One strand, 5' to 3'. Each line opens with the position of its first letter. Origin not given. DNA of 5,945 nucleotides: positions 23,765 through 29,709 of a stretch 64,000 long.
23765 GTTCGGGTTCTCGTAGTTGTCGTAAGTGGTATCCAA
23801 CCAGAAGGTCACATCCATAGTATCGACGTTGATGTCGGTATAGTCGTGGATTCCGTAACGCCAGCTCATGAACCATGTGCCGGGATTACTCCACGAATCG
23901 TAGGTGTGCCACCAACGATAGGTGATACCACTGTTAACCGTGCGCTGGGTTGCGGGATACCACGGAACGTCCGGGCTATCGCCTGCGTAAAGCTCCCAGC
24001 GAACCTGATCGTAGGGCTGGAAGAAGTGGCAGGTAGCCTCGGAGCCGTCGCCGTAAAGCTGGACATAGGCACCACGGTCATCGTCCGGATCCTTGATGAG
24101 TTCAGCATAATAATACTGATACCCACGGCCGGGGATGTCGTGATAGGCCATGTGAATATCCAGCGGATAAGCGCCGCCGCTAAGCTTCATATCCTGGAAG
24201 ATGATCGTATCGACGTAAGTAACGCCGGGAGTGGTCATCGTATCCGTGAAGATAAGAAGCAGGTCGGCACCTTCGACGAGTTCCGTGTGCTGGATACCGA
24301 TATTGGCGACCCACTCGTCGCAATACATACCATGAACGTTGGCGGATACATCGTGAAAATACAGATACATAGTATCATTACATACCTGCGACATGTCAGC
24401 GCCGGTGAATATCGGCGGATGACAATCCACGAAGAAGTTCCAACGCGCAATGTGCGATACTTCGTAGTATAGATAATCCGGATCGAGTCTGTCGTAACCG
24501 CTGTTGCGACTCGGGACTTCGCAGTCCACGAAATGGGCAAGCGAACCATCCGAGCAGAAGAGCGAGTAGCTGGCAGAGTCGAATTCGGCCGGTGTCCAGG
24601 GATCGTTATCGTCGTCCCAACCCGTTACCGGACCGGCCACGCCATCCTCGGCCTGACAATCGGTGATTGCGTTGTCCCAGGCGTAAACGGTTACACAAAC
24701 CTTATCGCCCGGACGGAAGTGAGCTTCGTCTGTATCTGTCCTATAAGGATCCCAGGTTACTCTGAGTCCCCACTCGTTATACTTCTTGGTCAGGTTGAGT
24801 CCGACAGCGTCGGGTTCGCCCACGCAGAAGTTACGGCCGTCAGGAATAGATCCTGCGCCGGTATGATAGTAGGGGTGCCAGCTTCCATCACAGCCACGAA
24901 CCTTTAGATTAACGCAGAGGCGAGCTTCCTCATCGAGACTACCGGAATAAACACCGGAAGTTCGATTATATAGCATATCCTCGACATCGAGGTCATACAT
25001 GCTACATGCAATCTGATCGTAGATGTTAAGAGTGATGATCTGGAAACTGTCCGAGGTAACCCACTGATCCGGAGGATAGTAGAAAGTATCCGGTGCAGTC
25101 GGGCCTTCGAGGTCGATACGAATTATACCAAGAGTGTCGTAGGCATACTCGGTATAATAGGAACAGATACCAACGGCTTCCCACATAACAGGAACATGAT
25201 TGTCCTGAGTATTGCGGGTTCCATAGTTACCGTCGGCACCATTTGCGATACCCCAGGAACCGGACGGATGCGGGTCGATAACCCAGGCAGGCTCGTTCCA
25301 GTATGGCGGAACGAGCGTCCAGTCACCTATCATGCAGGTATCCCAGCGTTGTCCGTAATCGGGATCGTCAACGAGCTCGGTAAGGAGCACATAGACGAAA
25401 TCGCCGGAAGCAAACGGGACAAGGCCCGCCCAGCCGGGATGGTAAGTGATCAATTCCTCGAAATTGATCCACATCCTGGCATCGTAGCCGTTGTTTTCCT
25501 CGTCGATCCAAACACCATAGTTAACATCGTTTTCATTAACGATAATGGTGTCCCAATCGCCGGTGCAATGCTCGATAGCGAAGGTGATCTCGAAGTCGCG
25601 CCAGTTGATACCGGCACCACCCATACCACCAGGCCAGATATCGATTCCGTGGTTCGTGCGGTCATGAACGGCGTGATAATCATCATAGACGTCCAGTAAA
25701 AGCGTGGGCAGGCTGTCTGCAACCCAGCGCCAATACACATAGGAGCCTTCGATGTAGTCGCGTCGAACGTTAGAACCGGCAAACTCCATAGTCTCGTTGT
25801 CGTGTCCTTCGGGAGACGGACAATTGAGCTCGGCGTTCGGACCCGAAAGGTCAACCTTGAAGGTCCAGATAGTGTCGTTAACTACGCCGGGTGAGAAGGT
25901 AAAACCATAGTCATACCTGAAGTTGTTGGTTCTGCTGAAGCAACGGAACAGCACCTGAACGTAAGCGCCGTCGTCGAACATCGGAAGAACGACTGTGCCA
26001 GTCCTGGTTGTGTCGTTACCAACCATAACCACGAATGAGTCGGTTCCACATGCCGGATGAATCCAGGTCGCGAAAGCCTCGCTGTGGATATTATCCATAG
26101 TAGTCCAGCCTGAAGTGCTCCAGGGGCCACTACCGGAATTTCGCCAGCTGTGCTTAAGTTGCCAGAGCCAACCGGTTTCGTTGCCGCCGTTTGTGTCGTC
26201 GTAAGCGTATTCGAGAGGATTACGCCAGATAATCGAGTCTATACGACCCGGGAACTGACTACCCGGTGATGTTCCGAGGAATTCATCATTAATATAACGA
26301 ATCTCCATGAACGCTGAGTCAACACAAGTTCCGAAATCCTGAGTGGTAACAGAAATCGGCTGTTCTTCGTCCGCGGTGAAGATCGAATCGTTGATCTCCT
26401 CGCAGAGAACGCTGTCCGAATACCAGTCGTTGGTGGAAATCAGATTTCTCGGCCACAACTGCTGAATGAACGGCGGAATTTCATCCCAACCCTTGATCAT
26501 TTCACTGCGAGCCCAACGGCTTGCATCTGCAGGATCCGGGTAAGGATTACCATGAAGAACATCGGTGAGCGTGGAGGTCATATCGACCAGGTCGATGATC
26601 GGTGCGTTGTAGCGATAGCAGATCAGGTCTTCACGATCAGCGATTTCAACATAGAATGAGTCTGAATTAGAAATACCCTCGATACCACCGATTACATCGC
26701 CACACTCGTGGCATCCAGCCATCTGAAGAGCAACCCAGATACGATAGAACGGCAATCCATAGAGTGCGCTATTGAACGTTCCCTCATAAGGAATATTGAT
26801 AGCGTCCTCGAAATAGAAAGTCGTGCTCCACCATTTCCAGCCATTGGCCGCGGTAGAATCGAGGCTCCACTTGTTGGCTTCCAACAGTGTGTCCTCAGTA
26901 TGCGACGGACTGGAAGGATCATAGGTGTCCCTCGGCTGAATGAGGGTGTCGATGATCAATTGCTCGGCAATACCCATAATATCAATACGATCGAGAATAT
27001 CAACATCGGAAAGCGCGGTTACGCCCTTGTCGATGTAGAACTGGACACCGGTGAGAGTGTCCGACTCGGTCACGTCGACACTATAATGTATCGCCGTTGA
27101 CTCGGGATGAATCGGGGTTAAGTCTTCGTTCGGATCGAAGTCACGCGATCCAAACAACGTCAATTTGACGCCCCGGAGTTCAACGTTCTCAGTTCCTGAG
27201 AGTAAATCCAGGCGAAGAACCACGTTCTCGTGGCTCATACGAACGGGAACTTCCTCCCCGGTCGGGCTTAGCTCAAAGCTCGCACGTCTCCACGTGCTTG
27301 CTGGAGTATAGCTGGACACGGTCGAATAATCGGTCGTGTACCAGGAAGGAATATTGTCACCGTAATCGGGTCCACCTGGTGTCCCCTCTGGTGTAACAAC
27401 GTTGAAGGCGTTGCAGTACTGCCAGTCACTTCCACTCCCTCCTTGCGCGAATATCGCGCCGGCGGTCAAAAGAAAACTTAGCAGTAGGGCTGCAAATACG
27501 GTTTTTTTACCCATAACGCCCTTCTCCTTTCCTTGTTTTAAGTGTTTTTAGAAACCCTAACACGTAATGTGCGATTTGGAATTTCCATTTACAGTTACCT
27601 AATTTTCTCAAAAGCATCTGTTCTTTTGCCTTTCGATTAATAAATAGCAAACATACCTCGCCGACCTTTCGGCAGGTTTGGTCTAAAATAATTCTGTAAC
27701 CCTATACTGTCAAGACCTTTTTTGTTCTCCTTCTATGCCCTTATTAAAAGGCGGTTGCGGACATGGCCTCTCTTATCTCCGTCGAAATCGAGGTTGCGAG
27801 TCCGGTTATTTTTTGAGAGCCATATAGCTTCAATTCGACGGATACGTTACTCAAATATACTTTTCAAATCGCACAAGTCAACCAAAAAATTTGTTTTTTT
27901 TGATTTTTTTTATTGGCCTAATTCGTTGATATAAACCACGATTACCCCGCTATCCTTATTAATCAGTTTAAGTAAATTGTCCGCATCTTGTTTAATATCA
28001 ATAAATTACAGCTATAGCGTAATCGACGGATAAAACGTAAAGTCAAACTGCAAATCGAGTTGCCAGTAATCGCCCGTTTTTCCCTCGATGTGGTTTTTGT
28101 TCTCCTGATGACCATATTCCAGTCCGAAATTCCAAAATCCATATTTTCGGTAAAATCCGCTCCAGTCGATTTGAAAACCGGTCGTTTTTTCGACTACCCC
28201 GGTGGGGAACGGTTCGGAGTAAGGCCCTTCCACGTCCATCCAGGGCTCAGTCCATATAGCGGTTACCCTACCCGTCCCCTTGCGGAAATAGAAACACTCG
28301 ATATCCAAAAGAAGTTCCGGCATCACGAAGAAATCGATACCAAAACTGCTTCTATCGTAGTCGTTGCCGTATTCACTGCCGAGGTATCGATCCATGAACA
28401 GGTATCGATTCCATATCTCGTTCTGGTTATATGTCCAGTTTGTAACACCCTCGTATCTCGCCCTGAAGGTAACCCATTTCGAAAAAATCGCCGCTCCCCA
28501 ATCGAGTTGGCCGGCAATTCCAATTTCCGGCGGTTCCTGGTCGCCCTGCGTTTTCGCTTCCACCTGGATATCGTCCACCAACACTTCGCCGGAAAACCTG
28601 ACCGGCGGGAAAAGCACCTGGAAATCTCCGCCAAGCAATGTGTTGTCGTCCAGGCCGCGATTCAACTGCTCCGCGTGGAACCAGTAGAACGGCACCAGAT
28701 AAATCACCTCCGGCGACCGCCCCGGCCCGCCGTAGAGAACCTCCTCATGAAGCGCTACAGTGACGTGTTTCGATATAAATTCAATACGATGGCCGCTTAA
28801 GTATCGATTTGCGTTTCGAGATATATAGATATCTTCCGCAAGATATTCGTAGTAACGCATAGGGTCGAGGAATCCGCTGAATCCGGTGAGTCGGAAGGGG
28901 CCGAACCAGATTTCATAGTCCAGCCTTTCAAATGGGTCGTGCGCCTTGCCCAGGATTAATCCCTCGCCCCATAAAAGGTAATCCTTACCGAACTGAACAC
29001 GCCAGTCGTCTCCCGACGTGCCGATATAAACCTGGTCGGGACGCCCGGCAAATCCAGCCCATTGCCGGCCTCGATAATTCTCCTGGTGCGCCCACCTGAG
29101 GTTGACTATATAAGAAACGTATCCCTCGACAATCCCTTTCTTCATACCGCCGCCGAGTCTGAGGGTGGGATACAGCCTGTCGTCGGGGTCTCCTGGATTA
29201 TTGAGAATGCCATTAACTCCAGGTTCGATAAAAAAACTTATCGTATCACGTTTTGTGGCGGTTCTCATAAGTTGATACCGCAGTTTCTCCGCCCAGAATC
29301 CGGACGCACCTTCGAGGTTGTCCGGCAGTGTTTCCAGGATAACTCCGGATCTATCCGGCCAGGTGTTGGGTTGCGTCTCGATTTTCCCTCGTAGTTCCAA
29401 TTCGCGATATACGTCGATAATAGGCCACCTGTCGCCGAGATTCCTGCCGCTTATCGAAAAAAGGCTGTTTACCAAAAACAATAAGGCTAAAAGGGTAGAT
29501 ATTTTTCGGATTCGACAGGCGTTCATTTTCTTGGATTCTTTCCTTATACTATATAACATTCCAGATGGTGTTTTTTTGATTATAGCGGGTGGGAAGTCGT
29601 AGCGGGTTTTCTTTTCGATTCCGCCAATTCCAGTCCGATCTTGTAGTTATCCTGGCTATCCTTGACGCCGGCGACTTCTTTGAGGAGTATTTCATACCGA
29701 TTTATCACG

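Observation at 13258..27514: Tandem giant T9SS cargo genes (1590 aa and 3109 aa) forming a 14-kb surface-protein island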

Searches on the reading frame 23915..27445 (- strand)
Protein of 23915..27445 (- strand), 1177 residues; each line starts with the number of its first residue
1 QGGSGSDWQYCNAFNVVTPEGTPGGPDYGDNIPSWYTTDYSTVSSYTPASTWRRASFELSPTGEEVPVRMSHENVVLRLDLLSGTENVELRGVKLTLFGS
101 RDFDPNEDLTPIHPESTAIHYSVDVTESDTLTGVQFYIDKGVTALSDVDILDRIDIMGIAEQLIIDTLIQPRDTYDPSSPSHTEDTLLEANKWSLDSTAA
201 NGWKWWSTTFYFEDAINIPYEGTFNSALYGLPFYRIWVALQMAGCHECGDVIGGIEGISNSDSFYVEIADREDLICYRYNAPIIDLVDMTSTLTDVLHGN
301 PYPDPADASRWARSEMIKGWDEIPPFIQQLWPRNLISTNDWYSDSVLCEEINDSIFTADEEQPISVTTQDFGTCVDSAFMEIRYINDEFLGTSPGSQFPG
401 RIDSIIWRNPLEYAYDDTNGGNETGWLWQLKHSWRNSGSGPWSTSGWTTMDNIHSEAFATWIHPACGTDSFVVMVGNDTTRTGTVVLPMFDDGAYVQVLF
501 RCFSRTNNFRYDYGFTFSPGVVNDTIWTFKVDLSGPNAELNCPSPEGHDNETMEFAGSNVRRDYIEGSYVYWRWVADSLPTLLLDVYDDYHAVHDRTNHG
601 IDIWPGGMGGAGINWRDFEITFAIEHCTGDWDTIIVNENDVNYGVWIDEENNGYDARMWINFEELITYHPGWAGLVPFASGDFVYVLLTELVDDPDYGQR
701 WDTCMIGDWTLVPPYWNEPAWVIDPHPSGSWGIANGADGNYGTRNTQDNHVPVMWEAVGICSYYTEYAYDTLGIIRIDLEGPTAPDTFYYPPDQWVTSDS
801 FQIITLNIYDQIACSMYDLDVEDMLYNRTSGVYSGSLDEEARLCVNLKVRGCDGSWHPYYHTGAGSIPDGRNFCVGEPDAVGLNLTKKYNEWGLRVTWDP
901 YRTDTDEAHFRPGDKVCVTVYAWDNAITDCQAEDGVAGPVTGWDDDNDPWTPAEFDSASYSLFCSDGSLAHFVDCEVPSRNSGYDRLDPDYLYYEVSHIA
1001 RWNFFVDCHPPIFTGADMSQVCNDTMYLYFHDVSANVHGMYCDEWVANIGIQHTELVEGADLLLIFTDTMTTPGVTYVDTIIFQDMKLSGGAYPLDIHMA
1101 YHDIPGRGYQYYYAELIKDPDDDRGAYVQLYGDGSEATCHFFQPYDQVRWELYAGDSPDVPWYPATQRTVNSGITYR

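Call 66: predict_structure(alignment_id=A4)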
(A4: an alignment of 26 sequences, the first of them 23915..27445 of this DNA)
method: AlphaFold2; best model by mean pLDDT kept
length: 1177 residues; sequences in the alignment: 26
mean_pLDDT: 63.9   pTM: 0.54
mean pLDDT of the five models: 63.9, 63.0, 62.9, 62.7, 59.4
residues with pLDDT >= 90: 36; 70-90: 471; 50-70: 360; < 50: 310
segments of 3 or more residues with pLDDT < 50: 1-6, 306-308, 335-337, 342-351, 508-518, 543-570, 574-578, 596-602, 698-724, 732-737, 779-801, 809-841, 864-867, 888-892, 923-998, 1008-1010, 1033-1058, 1155-1177
pLDDT, mean of each block of 10 residues (from residue 1): 44 72 55 71 76 81 74 83 80 90 86 85 73 86 80 74 87 83 87 88 88 87 81 87 81 78 82 82 74 56 51 75 77 55 44 65 79 87 84 66 88 64 80 79 77 62 67 69 64 85 70 44 84 75 45 39 44 51 79 54 62 76 76 85 79 78 70 61 76 58 41 45 51 48 54 66 63 62 34 39 54 44 46 45 66 62 55 65 57 60 64 59 43 29 29 35 43 39 38 43 52 59 63 42 32 36 65 60 62 66 61 75 67 63 60 47 38 37
secondary structure, 60 per line:
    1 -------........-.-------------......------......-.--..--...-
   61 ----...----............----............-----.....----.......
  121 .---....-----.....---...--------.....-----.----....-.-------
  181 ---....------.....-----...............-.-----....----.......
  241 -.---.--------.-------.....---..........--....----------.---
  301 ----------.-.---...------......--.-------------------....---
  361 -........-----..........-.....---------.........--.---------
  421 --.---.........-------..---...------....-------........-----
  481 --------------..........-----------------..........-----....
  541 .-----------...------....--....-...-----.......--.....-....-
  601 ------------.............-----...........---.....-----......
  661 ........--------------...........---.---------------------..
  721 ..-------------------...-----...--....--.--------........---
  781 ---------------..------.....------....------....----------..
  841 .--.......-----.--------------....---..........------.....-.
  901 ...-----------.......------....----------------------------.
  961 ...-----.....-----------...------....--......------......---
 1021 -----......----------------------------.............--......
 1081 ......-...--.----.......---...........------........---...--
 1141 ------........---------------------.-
elements in order (helices of 4 or more, strands of 3 or more residues): E8-15 E31-36 E43-48 E57-59 E65-67 E75-83 E88-99 H105-108 H114-121 H125-128 E134-138 H153-157 E168-171 E184-187 E194-198 E204-218 H226-229 E234-240 E263-267 E274-280 E283-286 E317-319 E326-331 E354-357 E362-369 E375-384 H386-390 E400-408 E427-435 E448-450 E457-460 E468-475 E495-504 E522-531 E537-541 E562-565 E568-571 E573-575 E581-587 H590-594 H596-599 E613-625 E631-637 E645-649 E655-661 H662-668 E683-693 H719-722 E742-744 E750-752 E770-777 E804-808 H815-818 H825-828 E844-850 E871-874 H878-882 E883-887 E894-898 H900-903 E915-921 H928-931 E960-963 E969-973 E985-987 E994-997 E1000-1005 E1012-1017 E1026-1031 E1060-1072 E1075-1086 E1088-1090 E1098-1104 E1108-1118 E1125-1132 E1147-1154

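Call 85: fold_search(model_id=the predicted structure, library=pdb)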
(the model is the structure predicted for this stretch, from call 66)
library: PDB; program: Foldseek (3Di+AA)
matches with E <= 10: 1330; with E <= 0.001: 19
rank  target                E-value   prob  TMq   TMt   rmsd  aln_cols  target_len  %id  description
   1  7q1y_A                3.3e-07  0.99  0.12  0.11  46.8      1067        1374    8  X-ray structure of human A2ML1 (released 2022-04-20)
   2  5a42                  1.6e-06  0.23  0.06  0.05  40.6      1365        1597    8  Cryo-EM single particle 3D reconstruction of the native conformation of E. coli alpha-2-macroglobulin (ECAM) (released 2015-07-29)
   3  7q61_A                2.9e-06  0.84  0.10  0.10  46.1      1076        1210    8  Structure of TEV conjugated A2ML1 (A2ML1-TC) (released 2022-04-20)
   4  9b4h_A                8.7e-06  0.25  0.08  0.05  44.4      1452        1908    8  Chlamydomonas reinhardtii mastigoneme filament (released 2024-04-10)
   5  8wa2_E                3.9e-05  0.38  0.08  0.07  36.8      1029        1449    8  cryo-EM structure of native mastigonemes isolated from Chlamydomonas reinhardtii at 3.0 angstrom resolution (released 2024-04-10)
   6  7s63_A                7.6e-05  0.23  0.07  0.06  52.9      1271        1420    8  Native-form oocyte/egg Alpha-2-Macroglobulin (A2Moo) tetramer (released 2022-01-05)
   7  5jpm_A                2.1e-04  0.41  0.09  0.13  38.0       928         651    8  Structure of the complex of human complement C4 with MASP-2 rebuilt using iMDFF (released 2016-08-10)
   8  2a9n_A                2.9e-04  0.82  0.06  0.20  22.3       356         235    9  A Mutation Designed to Alter Crystal Packing Permits Structural Analysis of a Tight-binding Fluorescein-scFv complex (released 2005-10-25)
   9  9ijj_h                3.1e-04  0.44  0.11  0.09  24.4      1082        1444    7  In situ structure of the central apparatus in mouse sperm axoneme. (released 2025-06-04)
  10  9z3b_B                4.6e-04  0.75  0.07  0.23  17.5       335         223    9  Structure C-terminal human Mesothelin Peptide bound to MSLNB703 Fab (released 2026-01-21)
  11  5xyr                  4.9e-04  0.54  0.13  0.11  27.1       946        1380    7  Crystal structure of a serine protease from Streptococcus species (released 2018-08-08)
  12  8blq_A                5.4e-04  0.63  0.08  0.18  22.6       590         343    8  Cryo-EM structure of the CODV-IL13-RefAb triple complex (released 2023-06-07)
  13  4mmx_A                6.3e-04  0.28  0.08  0.09  23.4       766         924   10  Integrin AlphaVBeta3 ectodomain bound to the tenth domain of Fibronectin (released 2014-03-26)
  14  9eq4_H                7.0e-04  0.28  0.08  0.13  26.8       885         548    7  Structure of IgE HMM5 bound to FceRIa cryo-EM class 5 (released 2024-04-03)
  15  7v5k_E                8.2e-04  0.72  0.08  0.24  15.6       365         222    9  MERS S ectodomain trimer in complex with neutralizing antibody 0722 (state 1) (released 2022-08-24)
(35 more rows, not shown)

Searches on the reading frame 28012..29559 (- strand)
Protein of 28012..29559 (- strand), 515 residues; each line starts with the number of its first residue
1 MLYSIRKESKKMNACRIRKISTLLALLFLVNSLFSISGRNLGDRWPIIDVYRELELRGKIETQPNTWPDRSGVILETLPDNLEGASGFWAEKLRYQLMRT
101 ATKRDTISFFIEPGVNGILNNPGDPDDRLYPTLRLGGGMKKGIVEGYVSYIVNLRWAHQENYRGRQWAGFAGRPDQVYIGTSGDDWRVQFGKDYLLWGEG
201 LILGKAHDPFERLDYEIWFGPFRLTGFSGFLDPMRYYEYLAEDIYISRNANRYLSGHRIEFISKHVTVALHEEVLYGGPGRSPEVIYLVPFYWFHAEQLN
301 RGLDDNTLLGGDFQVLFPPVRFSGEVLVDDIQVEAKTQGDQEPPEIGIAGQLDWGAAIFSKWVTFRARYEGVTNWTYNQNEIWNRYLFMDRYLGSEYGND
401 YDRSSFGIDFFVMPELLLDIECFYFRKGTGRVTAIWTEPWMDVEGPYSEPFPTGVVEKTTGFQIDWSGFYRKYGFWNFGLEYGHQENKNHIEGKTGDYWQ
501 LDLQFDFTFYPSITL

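Call 10: search_protein_families(library=pfam, proteins=[window:28012-29559:-], max_evalue=0.001)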
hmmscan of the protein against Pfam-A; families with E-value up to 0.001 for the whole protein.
window:28012-29559:- (515 aa): 1 family
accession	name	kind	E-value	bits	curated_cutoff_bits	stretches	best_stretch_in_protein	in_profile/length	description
PF14052.12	Caps_assemb_Wzi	-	2e-07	30.8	30.1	1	174-494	70-387/392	Capsule assembly protein Wzi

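Call 40: search_solved_structures(query=A3, max_evalue=1, show_alignments=1)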
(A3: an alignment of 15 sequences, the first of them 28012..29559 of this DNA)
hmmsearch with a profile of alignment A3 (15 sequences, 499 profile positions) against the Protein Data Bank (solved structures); distinct sequences matched with E-value up to 1: 0.

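Call 41: search_protein_families(library=ncbifam, proteins=[window:28012-29559:-], max_evalue=0.01)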
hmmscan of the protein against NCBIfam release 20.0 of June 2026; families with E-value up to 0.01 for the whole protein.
window:28012-29559:- (515 aa): 0 families

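Call 42: search_protein_families(library=pfam, alignment_id=A3, max_evalue=0.01)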
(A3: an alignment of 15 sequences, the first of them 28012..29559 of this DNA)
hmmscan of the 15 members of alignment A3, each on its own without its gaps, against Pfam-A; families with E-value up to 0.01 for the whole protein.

A. member 1, window:28012-29559:- (515 aa): 1 family
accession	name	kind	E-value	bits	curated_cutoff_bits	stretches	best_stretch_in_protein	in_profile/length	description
PF14052.12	Caps_assemb_Wzi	-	2e-07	30.8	30.1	1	174-494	70-387/392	Capsule assembly protein Wzi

B. families by the number of members that match (of 15 scanned): 1 family
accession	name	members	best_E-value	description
PF14052.12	Caps_assemb_Wzi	12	6.5e-12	Capsule assembly protein Wzi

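Call 91: find_related_loci(query=A3, collection=metagenome_contigs, flank=10000)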
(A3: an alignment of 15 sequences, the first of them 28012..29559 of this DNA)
Query A3 (515 aa) in metagenome_contigs; peptide patterns used: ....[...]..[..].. (x = any residue, [..] = any of these).
123 stretches matched a pattern; 22 encode a relative of the query (tblastn E <= 1e-3); 22 distinct loci.
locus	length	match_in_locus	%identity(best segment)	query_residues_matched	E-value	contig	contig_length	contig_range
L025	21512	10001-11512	67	12-515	0e+0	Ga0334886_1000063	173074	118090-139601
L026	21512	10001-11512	67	12-515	0e+0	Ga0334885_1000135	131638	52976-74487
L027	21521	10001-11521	68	11-513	0e+0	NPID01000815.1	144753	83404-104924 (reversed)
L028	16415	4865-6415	62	2-515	0e+0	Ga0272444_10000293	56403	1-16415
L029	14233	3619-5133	58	18-514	0e+0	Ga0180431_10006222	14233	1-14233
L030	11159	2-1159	60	129-515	3e-160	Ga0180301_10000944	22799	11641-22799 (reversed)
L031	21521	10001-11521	68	11-513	0e+0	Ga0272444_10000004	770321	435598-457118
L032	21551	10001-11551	62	2-515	0e+0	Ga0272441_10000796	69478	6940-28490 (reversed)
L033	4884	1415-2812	36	40-510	2e-76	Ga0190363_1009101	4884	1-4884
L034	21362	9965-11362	34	9-493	1e-71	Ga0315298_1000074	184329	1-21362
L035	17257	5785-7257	33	17-506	2e-65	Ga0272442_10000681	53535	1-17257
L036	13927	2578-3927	35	52-505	1e-64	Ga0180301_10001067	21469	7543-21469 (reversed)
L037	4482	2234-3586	35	50-506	3e-64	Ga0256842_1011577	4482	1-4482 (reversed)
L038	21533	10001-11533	31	5-509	6e-63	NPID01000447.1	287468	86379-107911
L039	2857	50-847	41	251-510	2e-60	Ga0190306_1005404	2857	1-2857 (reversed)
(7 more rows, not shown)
